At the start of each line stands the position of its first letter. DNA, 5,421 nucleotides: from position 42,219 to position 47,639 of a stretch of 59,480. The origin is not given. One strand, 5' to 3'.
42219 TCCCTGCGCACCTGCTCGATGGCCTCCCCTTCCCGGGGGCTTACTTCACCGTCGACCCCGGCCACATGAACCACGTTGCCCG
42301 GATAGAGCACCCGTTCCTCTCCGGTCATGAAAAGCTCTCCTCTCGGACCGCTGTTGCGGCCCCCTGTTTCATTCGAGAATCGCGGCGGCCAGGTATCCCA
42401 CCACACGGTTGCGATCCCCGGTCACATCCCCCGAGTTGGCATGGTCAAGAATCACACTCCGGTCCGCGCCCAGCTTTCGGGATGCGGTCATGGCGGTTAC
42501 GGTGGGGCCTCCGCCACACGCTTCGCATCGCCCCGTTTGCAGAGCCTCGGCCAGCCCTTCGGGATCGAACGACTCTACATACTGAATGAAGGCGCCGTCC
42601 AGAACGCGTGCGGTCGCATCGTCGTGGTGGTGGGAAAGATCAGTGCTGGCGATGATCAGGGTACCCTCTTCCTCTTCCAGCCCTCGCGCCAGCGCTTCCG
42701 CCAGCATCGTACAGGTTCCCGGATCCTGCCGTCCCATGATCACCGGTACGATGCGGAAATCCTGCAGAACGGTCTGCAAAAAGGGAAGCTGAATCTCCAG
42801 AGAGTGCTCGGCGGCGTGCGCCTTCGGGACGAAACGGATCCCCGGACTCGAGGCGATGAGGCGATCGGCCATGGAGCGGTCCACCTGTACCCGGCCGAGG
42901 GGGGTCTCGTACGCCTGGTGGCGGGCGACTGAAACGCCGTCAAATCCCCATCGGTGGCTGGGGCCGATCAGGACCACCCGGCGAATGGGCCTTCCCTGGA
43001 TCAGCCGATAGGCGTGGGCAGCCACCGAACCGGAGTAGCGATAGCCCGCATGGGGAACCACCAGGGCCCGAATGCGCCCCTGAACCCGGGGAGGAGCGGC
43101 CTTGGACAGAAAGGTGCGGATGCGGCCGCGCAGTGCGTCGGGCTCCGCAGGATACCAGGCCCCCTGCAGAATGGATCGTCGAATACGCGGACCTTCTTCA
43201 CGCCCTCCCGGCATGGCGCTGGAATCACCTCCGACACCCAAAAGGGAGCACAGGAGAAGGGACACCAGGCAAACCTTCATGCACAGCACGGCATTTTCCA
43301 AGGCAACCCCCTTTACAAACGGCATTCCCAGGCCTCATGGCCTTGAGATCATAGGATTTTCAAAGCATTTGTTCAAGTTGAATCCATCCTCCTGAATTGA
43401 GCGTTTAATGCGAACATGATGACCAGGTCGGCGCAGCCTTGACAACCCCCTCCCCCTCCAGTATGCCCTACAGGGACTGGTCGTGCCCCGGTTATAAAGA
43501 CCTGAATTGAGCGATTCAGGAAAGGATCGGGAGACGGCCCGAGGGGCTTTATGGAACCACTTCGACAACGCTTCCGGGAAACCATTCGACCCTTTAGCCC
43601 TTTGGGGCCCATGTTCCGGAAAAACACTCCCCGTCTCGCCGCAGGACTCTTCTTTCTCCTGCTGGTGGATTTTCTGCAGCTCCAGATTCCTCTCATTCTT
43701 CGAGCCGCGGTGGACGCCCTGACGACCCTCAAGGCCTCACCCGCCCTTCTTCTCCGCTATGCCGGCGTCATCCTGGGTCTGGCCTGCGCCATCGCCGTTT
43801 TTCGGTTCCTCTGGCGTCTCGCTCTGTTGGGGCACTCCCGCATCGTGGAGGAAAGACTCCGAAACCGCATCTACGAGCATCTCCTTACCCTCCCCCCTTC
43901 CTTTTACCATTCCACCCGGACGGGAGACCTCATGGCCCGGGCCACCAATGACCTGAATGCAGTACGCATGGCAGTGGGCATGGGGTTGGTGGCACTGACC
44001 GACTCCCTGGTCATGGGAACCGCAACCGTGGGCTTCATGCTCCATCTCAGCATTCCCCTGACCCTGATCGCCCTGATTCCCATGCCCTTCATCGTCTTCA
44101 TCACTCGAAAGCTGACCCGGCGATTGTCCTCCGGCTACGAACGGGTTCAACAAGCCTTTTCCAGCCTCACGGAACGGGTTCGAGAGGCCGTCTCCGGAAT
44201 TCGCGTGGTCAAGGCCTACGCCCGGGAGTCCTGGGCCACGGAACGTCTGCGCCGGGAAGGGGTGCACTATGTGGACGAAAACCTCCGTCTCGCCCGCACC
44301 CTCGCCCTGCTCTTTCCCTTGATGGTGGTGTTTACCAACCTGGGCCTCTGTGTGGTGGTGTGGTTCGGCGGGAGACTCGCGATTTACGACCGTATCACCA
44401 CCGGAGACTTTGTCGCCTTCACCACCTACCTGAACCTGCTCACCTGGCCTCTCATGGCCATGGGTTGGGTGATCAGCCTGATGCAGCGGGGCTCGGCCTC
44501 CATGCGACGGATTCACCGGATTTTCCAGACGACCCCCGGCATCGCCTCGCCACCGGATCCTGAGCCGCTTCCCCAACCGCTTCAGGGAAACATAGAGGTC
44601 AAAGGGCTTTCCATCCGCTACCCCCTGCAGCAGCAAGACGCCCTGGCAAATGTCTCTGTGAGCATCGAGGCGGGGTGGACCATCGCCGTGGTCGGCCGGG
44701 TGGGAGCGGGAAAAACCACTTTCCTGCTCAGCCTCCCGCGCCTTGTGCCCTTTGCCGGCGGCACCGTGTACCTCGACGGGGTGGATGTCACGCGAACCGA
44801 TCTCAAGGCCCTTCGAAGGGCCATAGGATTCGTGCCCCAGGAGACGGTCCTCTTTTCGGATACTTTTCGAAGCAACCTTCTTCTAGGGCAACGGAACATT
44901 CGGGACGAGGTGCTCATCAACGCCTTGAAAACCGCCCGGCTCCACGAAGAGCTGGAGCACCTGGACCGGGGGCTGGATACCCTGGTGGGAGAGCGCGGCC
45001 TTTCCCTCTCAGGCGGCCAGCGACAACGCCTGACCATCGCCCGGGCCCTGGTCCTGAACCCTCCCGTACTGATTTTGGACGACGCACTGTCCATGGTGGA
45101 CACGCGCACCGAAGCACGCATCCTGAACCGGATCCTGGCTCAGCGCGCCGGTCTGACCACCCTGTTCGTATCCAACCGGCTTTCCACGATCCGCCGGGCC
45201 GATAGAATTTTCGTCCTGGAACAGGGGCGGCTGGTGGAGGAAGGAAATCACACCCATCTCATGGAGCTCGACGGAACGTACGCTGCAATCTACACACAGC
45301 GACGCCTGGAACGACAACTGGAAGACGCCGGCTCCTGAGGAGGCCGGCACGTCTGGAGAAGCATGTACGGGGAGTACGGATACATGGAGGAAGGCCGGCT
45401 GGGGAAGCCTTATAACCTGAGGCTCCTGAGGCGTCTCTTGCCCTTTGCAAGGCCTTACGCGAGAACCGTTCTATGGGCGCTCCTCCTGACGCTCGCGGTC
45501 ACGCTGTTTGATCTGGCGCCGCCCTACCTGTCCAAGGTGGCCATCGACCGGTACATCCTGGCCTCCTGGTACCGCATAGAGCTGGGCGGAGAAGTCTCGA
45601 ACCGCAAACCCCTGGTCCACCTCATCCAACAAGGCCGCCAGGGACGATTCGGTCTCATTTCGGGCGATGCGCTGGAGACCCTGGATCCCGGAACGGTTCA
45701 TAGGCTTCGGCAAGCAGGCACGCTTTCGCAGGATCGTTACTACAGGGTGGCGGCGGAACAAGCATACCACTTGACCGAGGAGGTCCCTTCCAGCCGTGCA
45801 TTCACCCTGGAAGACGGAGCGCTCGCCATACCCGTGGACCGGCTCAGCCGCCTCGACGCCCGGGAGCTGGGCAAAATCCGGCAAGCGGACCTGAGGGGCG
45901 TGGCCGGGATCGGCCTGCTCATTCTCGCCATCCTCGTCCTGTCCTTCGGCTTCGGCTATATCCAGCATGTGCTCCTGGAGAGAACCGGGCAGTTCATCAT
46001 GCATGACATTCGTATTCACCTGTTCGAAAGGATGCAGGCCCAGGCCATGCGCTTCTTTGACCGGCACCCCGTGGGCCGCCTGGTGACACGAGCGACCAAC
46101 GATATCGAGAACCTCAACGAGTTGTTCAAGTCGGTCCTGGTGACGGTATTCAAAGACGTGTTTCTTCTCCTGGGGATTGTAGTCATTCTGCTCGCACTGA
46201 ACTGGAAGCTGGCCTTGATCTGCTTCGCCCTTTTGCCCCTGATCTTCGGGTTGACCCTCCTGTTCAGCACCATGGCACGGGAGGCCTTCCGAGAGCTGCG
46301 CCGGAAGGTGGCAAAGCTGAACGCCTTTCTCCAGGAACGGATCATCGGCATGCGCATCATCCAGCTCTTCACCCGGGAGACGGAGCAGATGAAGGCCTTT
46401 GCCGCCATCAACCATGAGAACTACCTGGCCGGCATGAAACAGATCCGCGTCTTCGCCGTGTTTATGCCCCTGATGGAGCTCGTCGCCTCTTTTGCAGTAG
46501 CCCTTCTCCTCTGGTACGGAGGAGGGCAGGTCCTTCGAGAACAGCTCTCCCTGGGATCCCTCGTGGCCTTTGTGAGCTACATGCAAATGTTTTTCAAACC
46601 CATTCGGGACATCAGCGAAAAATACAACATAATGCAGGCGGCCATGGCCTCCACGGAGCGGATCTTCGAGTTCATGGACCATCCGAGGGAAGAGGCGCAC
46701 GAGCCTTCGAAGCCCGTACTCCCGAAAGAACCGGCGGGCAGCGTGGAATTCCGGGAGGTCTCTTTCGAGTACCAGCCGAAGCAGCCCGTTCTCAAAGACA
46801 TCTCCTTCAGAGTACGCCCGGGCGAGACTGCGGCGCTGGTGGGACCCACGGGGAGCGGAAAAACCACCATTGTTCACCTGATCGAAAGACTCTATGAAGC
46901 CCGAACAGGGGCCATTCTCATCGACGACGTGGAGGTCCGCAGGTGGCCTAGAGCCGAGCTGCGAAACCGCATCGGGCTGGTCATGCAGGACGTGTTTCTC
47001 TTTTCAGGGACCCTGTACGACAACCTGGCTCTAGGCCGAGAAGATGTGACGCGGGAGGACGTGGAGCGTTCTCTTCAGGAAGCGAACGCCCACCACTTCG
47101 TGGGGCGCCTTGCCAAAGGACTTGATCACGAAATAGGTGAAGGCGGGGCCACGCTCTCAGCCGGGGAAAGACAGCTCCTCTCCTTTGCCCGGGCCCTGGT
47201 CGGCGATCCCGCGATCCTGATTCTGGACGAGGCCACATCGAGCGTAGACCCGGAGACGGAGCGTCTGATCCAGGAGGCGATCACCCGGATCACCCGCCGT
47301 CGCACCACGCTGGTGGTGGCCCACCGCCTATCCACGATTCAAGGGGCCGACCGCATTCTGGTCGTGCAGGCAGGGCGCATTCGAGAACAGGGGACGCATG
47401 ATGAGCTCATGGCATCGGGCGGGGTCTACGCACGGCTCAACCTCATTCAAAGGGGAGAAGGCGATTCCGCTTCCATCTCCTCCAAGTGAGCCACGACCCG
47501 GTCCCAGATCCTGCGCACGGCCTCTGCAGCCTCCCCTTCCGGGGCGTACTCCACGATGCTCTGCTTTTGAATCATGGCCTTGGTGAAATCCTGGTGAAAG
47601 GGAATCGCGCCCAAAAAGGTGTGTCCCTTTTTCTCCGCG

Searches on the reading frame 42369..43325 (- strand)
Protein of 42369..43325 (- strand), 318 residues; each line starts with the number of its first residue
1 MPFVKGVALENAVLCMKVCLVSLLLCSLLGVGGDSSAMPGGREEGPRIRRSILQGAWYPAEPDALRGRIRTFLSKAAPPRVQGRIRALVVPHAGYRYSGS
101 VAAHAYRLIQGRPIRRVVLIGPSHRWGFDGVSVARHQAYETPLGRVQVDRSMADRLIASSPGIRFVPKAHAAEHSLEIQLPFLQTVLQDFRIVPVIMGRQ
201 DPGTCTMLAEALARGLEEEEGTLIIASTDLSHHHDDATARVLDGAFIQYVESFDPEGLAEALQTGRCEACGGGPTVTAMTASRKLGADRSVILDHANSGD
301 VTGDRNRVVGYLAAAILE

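Call 39: search_protein_families(library=pfam, proteins=[window:42369-43325:-], max_evalue=0.0001)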
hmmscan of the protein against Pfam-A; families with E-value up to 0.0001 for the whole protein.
window:42369-43325:- (318 aa): 1 family
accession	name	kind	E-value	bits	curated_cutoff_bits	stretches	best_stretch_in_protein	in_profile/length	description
PF01875.22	Memo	-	2.4e-67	227.4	27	1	55-314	6-268/269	Memo-like protein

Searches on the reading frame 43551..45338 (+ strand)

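Call 14: search_protein_families(library=ncbifam, proteins=[window:43551-45338:+], max_evalue=0.00001)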
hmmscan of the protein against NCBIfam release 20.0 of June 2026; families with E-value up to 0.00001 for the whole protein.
window:43551-45338:+ (595 aa): 176 families (the best 25 are shown)
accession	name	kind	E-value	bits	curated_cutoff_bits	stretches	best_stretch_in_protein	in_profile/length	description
NF008055.0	PRK10789.1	equivalog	1.5e-122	410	845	1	13-593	2-580/590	SmdA family multidrug ABC transporter permease/ATP-binding protein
NF052233.1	CphA_assoc_ABC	equivalog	7.6e-110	368.4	880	1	92-585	254-744/766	cyanophycin metabolism-associated ABC transporter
TIGR02204.1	MsbA_rel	hypoth_equivalog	1.5e-109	367.3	780.4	1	14-580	5-571/576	ABC transporter, permease/ATP-binding protein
TIGR02203.1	MsbA_lipidA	equivalog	5.9e-108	361.8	602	1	38-582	25-567/572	lipid A export permease/ATP-binding protein MsbA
TIGR00958.1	3a01208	subfamily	4.1e-101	339.4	874.6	1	22-579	156-709/711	antigen peptide transporter 2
TIGR01846.1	type_I_sec_HlyB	subfamily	5.3e-94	315.8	725.55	1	20-583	132-691/694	type I secretion system permease/ATPase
NF010178.0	PRK13657.1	equivalog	1.3e-87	294.7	733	1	37-586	29-572/588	glucan ABC transporter ATP-binding protein/ permease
NF000474.1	tet_ABC_46_A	exception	2.7e-86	290.3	1250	1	36-584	23-568/574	tetracycline efflux ABC transporter Tet(46) subunit A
NF008381.0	PRK11176.1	equivalog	4.9e-84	282.8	867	1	62-582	59-577/582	lipid A ABC transporter ATP-binding protein/permease MsbA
NF045513.1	HepA_fam_ABC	equivalog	9.7e-83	278.6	725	1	64-577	91-602/610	heterocyst formation ABC transporter subunit HepA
TIGR03797.1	NHLM_micro_ABC2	equivalog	3.9e-82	276.8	709.4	1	21-581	130-682/686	NHLP bacteriocin export ABC transporter permease/ATPase subunit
TIGR03796.1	NHLM_micro_ABC1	equivalog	6.2e-82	275.9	853.3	1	36-579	163-707/710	NHLP family bacteriocin export ABC transporter peptidase/permease/ATPase subunit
TIGR03375.1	type_I_sec_LssB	subfamily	9.1e-80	268.8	693.1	1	37-572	159-690/696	type I secretion system permease/ATPase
TIGR01193.1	bacteriocin_ABC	subfamily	1.1e-73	248.9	523.85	1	106-582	234-707/708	peptide cleavage/export ABC transporter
TIGR02868.1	CydC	equivalog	1.4e-71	241.7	329.05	1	77-543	62-529/530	thiol reductant ABC exporter subunit CydC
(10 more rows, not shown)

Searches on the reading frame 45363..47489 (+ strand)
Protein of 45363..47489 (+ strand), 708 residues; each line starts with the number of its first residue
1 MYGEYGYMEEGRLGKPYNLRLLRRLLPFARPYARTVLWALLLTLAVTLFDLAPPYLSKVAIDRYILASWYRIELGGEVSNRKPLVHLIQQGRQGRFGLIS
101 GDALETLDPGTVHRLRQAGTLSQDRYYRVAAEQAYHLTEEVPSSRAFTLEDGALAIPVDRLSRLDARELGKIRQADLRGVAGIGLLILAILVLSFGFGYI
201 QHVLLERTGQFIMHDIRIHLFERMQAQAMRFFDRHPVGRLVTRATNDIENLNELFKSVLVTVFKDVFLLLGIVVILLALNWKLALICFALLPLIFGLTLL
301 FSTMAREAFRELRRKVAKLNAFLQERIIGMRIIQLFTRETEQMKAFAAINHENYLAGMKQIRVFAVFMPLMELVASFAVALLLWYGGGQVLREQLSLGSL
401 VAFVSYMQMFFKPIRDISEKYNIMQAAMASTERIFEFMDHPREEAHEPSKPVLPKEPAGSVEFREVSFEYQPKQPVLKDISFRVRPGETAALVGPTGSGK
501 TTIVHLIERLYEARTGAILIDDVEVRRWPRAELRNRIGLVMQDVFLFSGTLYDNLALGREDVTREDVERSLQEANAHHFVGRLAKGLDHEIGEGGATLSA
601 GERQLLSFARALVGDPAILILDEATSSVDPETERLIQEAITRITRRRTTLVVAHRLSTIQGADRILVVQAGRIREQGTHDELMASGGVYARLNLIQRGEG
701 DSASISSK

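Call 14: search_protein_families(library=ncbifam, proteins=[window:45363-47489:+], max_evalue=0.00001)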
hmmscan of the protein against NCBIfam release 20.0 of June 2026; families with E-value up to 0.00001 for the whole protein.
window:45363-47489:+ (708 aa): 179 families (the best 25 are shown)
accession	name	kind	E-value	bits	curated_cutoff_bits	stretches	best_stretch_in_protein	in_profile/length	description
TIGR02203.1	MsbA_lipidA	equivalog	1.1e-139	466.6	602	1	180-697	54-570/572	lipid A export permease/ATP-binding protein MsbA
NF052233.1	CphA_assoc_ABC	equivalog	4.8e-125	418.7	880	1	187-701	236-748/766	cyanophycin metabolism-associated ABC transporter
TIGR02204.1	MsbA_rel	hypoth_equivalog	1.2e-122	410.5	780.4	1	185-696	63-575/576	ABC transporter, permease/ATP-binding protein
TIGR00958.1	3a01208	subfamily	3.5e-120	402.4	874.6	1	192-692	212-710/711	antigen peptide transporter 2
NF008381.0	PRK11176.1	equivalog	1.8e-111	373.4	867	1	182-698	66-581/582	lipid A ABC transporter ATP-binding protein/permease MsbA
NF008056.1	PRK10790.1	equivalog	2.7e-108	363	746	1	175-697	59-576/584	SmdB family multidrug efflux ABC transporter permease/ATP-binding protein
NF045513.1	HepA_fam_ABC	equivalog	1.3e-103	347.5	725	1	182-687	96-600/610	heterocyst formation ABC transporter subunit HepA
NF000475.1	tet_ABC_46_B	exception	3.6e-101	339.5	1250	1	174-697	56-575/578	tetracycline efflux ABC transporter Tet(46) subunit B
TIGR01846.1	type_I_sec_HlyB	subfamily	5.3e-101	339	725.55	1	183-696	181-692/694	type I secretion system permease/ATPase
NF010178.0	PRK13657.1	equivalog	5.4e-101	338.8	733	1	212-693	83-567/588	glucan ABC transporter ATP-binding protein/ permease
TIGR03796.1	NHLM_micro_ABC1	equivalog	1.9e-99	333.8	853.3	1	187-692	200-708/710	NHLP family bacteriocin export ABC transporter peptidase/permease/ATPase subunit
TIGR03375.1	type_I_sec_LssB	subfamily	5.3e-95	319.2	693.1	1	191-684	199-690/696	type I secretion system permease/ATPase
TIGR02857.1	CydD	equivalog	1.3e-90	304.9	435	1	180-668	43-529/529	thiol reductant ABC exporter subunit CydD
NF008055.0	PRK10789.1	equivalog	3.5e-86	289.9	845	1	187-697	63-572/590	SmdA family multidrug ABC transporter permease/ATP-binding protein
NF008364.0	PRK11160.1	equivalog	1.1e-84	285.1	630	1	212-693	91-572/575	heme ABC transporter ATP-binding protein/permease CydC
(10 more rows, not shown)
